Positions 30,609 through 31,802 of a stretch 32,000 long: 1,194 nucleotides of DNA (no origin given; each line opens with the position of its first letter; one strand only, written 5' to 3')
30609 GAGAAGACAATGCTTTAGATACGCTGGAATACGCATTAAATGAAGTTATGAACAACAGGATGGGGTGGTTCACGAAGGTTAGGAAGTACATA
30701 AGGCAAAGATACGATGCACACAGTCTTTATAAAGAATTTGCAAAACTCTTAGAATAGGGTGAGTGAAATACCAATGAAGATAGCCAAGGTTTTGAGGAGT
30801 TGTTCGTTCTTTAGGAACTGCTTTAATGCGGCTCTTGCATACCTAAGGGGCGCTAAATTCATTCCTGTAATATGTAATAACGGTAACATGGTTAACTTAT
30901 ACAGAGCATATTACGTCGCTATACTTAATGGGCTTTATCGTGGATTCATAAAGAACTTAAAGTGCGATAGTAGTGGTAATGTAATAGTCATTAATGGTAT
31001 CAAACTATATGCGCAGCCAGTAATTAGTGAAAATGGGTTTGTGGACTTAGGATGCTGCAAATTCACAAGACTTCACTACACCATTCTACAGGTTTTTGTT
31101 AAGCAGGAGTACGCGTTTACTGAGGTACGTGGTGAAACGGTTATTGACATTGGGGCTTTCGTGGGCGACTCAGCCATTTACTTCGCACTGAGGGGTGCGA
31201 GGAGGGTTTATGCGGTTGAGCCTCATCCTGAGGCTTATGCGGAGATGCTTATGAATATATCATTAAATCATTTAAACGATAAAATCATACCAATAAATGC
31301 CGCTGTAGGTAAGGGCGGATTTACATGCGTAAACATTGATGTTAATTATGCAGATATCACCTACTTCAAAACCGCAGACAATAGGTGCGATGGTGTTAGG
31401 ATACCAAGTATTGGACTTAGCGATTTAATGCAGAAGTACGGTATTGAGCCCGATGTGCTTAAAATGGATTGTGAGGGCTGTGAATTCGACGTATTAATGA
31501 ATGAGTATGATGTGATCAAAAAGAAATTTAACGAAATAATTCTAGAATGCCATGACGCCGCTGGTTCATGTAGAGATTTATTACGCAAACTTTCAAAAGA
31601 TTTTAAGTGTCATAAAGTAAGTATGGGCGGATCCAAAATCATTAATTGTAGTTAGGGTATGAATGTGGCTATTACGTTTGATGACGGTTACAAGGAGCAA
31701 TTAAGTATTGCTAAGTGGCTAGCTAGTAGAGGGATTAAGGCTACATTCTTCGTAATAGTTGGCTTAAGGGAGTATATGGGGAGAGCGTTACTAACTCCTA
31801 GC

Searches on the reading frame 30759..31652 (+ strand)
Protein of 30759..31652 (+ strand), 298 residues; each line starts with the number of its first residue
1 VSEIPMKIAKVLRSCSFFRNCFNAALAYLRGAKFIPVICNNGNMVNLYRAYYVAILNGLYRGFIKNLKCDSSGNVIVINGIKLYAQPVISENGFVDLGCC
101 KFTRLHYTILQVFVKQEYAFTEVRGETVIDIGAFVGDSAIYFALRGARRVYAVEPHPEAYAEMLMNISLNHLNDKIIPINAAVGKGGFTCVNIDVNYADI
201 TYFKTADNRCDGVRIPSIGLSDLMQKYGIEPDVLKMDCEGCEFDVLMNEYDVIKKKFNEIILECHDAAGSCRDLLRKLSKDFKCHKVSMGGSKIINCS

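Call 94: search_protein_families(library=pfam, proteins=[window:30759-31652:+], max_evalue=0.001)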
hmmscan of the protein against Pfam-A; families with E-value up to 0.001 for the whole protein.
window:30759-31652:+ (298 aa): 2 families
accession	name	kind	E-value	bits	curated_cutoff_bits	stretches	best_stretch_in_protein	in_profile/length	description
PF05050.19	Methyltransf_21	-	3.5e-16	60.2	22.7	1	130-278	1-166/173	Methyltransferase FkbM domain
PF02475.24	TRM5-TYW2_MTfase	-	1.5e-09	38.5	28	1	121-183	33-96/164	TRM5/TYW2 methyltransferase domain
